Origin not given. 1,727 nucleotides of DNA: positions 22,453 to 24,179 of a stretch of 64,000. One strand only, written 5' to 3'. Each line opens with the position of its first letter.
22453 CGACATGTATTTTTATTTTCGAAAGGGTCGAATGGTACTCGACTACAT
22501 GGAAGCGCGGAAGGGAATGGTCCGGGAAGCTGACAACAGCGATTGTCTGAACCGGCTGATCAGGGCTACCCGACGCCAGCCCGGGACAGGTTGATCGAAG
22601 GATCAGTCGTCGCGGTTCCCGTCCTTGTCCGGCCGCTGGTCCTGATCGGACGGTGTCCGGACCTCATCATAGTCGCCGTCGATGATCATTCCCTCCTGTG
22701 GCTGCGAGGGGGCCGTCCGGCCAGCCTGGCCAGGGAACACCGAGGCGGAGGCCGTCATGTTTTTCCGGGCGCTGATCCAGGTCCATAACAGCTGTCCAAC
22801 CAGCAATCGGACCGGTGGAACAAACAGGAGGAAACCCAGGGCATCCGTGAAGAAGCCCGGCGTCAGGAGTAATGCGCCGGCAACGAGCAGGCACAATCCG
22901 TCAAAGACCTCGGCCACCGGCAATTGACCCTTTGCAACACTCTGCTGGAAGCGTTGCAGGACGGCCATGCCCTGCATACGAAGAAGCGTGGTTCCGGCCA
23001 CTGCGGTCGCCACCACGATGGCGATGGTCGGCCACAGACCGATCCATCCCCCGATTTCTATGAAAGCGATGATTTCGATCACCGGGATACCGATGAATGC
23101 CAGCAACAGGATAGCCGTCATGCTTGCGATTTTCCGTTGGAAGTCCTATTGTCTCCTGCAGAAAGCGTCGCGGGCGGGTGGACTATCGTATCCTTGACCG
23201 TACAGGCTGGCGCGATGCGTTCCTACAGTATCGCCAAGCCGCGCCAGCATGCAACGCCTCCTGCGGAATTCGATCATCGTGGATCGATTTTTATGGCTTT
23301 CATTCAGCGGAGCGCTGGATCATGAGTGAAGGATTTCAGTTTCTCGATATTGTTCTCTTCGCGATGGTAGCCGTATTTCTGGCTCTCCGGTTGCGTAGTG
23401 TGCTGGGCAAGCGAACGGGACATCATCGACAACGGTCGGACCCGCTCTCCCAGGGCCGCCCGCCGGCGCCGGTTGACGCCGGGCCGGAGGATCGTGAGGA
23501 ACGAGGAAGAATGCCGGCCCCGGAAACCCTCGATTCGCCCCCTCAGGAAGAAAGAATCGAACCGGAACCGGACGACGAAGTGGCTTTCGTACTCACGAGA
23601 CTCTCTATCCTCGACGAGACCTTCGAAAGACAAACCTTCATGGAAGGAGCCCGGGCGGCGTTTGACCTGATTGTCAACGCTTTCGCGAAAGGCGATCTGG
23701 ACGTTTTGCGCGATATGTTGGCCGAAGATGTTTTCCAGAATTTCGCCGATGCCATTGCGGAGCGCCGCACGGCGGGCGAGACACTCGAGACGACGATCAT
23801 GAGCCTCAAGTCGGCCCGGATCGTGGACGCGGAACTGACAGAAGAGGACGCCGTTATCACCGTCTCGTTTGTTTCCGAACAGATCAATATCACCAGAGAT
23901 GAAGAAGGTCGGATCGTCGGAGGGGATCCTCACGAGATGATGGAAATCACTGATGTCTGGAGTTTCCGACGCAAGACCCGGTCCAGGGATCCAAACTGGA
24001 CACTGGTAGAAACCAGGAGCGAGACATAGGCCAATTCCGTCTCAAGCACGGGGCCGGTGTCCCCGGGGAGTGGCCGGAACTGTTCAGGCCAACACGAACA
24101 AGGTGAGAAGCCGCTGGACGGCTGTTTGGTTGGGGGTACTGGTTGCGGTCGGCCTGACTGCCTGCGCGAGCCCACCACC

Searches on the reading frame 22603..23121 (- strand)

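Call 4: search_protein_families(library=pfam, proteins=[window:22603-23121:-])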
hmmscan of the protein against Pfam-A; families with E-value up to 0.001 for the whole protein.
window:22603-23121:- (172 aa): 1 family
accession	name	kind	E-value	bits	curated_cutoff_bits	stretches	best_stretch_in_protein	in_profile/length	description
PF04186.18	FxsA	-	5.4e-36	123.5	25.2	1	7-112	1-106/109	FxsA cytoplasmic membrane protein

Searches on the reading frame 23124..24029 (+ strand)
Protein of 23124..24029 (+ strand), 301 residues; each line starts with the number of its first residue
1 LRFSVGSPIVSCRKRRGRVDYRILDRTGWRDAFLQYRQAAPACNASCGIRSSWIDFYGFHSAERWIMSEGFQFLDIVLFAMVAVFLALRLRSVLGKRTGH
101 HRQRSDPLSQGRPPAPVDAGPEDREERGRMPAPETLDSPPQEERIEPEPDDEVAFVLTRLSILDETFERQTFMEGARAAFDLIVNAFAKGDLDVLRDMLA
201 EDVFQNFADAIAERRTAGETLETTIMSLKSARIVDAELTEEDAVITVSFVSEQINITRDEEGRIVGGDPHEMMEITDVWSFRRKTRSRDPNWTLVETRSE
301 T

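Call 4: search_protein_families(library=pfam, proteins=[window:23124-24029:+])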
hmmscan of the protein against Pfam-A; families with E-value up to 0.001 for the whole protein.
window:23124-24029:+ (301 aa): 1 family
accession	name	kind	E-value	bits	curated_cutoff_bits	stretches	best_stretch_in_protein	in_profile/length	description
PF04280.21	Tim44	-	7.3e-44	149.9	29.6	1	156-298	4-146/147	Tim44-like domain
